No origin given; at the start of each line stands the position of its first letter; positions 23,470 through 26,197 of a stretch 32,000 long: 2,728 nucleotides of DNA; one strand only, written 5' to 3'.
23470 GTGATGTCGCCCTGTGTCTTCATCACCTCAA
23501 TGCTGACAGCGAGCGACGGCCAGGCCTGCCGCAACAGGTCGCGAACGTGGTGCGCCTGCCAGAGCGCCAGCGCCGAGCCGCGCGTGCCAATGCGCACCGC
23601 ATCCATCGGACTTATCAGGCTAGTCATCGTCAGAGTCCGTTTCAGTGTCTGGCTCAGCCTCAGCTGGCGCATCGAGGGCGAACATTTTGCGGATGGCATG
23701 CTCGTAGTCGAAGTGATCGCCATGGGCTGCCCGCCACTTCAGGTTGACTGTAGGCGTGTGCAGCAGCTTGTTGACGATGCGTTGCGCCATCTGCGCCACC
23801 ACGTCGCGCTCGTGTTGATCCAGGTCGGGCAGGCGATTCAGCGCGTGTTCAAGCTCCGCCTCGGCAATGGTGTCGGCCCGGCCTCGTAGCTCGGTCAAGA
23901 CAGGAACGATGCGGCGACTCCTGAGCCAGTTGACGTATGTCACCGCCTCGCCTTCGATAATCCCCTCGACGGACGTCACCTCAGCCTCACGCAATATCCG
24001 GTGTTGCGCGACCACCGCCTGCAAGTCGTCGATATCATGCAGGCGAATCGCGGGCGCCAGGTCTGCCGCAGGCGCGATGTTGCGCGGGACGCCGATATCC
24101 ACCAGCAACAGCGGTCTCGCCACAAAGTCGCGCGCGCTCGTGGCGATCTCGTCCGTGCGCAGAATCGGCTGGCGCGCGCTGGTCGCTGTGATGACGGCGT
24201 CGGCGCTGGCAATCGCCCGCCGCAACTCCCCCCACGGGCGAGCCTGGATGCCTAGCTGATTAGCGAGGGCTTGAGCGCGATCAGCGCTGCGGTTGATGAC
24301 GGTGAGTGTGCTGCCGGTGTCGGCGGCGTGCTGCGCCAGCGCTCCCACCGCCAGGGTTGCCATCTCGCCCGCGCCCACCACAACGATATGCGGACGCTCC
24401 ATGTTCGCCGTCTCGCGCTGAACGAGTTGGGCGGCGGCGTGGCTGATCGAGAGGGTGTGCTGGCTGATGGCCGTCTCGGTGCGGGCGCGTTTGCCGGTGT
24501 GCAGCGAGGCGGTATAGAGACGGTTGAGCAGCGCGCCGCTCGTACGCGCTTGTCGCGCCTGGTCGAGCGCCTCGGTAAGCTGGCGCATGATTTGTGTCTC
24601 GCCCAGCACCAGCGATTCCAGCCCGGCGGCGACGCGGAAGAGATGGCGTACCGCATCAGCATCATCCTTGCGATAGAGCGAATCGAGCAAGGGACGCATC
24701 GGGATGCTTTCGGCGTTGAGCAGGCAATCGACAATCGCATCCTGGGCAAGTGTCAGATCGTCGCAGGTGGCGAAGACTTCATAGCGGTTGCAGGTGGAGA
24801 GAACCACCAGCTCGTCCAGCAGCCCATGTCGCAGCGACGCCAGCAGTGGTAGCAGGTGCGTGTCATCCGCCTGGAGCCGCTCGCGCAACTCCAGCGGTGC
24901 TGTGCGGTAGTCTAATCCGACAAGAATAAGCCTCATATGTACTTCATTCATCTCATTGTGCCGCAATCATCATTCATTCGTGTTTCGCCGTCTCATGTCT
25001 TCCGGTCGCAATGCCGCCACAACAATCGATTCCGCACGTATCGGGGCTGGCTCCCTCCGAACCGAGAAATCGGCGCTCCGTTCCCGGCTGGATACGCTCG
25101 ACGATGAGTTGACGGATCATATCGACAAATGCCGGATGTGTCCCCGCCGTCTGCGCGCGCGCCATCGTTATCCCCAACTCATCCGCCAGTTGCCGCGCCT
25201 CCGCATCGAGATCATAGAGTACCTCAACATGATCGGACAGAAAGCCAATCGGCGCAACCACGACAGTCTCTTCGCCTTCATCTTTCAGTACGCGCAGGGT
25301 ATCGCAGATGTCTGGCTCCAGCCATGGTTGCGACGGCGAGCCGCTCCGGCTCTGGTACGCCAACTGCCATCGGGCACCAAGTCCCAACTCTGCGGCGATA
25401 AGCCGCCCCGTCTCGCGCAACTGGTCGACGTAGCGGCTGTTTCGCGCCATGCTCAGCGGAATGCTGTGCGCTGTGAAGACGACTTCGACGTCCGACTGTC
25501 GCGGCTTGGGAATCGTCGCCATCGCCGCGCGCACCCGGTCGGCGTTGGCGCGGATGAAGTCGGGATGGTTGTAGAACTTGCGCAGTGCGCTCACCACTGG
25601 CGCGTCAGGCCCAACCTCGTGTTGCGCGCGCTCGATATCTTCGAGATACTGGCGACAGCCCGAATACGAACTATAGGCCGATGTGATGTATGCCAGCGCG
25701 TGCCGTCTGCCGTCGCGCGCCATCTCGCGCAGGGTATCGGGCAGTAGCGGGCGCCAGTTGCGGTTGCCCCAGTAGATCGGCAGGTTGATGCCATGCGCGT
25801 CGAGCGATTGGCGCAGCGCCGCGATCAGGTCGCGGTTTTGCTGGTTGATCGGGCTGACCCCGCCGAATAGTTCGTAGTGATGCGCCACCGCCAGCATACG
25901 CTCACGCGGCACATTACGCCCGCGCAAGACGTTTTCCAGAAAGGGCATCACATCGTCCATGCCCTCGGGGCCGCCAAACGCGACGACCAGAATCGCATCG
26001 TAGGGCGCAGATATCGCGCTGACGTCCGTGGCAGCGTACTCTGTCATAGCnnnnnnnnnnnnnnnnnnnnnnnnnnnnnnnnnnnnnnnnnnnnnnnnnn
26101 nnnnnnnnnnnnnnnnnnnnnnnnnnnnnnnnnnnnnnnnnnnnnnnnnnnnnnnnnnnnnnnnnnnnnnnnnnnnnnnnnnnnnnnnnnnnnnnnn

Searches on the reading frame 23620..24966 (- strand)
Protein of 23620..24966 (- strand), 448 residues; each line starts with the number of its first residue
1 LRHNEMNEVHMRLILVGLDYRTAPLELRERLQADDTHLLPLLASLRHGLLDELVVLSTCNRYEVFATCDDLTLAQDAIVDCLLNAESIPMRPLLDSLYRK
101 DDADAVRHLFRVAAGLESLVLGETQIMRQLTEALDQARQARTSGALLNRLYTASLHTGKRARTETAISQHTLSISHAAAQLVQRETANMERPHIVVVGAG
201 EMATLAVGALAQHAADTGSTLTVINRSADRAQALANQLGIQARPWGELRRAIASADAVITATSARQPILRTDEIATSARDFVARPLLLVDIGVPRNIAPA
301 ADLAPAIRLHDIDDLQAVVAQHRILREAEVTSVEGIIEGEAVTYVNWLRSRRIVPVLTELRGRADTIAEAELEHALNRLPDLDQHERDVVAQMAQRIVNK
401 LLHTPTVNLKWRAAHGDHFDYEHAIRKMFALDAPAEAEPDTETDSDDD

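Call 3: search_protein_families(library=pfam, proteins=[window:23620-24966:-], max_evalue=0.01)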
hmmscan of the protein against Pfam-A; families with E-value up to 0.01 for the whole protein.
window:23620-24966:- (448 aa): 9 families
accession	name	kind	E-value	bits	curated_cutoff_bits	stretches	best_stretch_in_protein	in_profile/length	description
PF05201.20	GlutR_N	-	4.5e-43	147.1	27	1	16-165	1-151/151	Glutamyl-tRNAGlu reductase, N-terminal domain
PF01488.26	Shikimate_DH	-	4.3e-31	108.3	24.3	1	181-318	2-138/138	Shikimate / quinate 5-dehydrogenase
PF00745.25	GlutR_dimer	-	8.3e-28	97.1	22.9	1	333-431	2-99/99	Glutamyl-tRNAGlu reductase, dimerisation domain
PF03807.23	F420_oxidored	-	0.00028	21.9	21.6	1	194-263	2-68/94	NADP oxidoreductase coenzyme F420-dependent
PF01408.29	GFO_IDH_MocA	-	0.00038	21.6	24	1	194-264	3-72/120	Oxidoreductase family, NAD-binding Rossmann fold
PF03446.21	NAD_binding_2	-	0.00076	20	21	1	194-269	2-70/161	NAD binding domain of 6-phosphogluconate dehydrogenase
PF03435.24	Sacchrp_dh_NADP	-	0.0009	20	25.1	1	194-238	1-43/129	Saccharopine dehydrogenase NADP binding domain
PF02423.21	OCD_Mu_crystall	-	0.0029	17.1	24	1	193-274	131-215/314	Ornithine cyclodeaminase/mu-crystallin family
PF13241.12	NAD_binding_7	-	0.003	18.5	22.1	1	188-265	4-72/104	Putative NAD(P)-binding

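Call 4: search_protein_families(library=ncbifam, proteins=[window:23620-24966:-], max_evalue=0.01)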
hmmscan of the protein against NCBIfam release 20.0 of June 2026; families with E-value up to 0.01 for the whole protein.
window:23620-24966:- (448 aa): 22 families
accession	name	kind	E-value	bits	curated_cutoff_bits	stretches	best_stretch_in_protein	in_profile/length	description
NF000744.0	PRK00045.1-3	equivalog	1.2e-115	386.9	429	1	11-443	1-436/447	glutamyl-tRNA reductase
TIGR01035.1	hemA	equivalog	6.6e-111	371.2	209.55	1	14-431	2-415/416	glutamyl-tRNA reductase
NF000750.0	PRK00045.3-4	equivalog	1.6e-56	192.1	289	1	21-441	11-423/439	glutamyl-tRNA reductase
NF010548.0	PRK13940.1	equivalog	2.2e-37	128.9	469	1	11-432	1-411/414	glutamyl-tRNA reductase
NF000752.0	PRK00045.4-2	equivalog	2.1e-31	109.5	381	1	50-403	44-372/412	glutamyl-tRNA reductase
NF000751.1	PRK00045.4-1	equivalog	3.2e-24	85.7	478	1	43-401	37-373/426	glutamyl-tRNA reductase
NF001909.0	PRK00676.1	equivalog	8.9e-17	61.1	478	1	12-202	2-185/338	glutamyl-tRNA reductase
TIGR02992.1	ectoine_eutC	equivalog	9.2e-08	31.5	471.65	1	177-274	115-214/326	ectoine utilization protein EutC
NF006141.0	PRK08291.1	equivalog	5.9e-07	28.8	408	1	178-275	119-218/330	cyclodeaminase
NF001319.0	PRK00258.3-3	equivalog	1.1e-06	28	252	1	176-264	108-194/279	shikimate dehydrogenase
NF005603.0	PRK07340.1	equivalog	2e-06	27.3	266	1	169-273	109-209/307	delta(1)-pyrroline-2-carboxylate reductase family protein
NF004793.0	PRK06141.1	equivalog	4.4e-06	25.9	322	1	170-275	108-210/314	bifunctional Delta(1)-pyrroline-2-carboxylate/Delta(1)-piperideine-2-carboxylate reductase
NF001312.0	PRK00258.1-4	equivalog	3.1e-05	23.4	295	1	181-264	117-199/285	shikimate dehydrogenase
NF001310.0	PRK00258.1-2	equivalog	0.00019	20.7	221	1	181-264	111-196/279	shikimate dehydrogenase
NF006379.0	PRK08618.1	equivalog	0.00059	19.3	417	1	173-274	113-212/326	ornithine cyclodeaminase family protein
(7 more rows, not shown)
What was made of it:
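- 23620..24966 (-): hemA, glutamyl-tRNA reductase. calls 3, 4
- Closest known: Rieske ferredoxins of aromatic dioxygenase systems. Different: Scores are below all equivalog cutoffs (call 4).
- The scores are below NCBIfam's ChdC equivalog cutoffs (call 4).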

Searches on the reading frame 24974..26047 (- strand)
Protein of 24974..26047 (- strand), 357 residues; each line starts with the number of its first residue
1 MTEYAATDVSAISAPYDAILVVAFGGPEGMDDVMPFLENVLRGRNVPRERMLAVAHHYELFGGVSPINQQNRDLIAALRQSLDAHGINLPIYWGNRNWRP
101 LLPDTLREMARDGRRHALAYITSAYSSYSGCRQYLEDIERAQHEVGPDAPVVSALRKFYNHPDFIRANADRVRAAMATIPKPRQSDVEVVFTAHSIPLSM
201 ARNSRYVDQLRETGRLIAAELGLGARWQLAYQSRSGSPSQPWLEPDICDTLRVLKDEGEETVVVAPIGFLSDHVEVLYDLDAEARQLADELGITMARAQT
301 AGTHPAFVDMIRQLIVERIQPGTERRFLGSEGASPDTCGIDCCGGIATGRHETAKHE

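Call 3: search_protein_families(library=pfam, proteins=[window:24974-26047:-], max_evalue=0.01)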
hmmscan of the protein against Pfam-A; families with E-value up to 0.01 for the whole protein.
window:24974-26047:- (357 aa): 1 family
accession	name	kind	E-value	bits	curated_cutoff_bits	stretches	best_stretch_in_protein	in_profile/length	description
PF00762.24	Ferrochelatase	-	2.8e-86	289.8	27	1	17-318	2-316/317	Ferrochelatase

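Call 4: search_protein_families(library=ncbifam, proteins=[window:24974-26047:-], max_evalue=0.01)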
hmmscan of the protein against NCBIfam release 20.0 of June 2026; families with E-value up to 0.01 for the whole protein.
window:24974-26047:- (357 aa): 4 families
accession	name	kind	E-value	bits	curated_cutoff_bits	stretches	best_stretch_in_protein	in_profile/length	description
NF000689.1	PRK00035.2-1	equivalog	9.8e-136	451.7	408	1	16-318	2-310/311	ferrochelatase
NF009095.0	PRK12435.1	subfamily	3.8e-51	174.1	455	1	19-319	7-307/311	ferrochelatase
TIGR00109.1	hemH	equivalog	1.1e-46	159.7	124.6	1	18-318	7-320/322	ferrochelatase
NF043016.1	DigluglyOctase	equivalog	0.00093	18.9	250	1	97-196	88-191/224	diglucosylglycerate octanoyltransferase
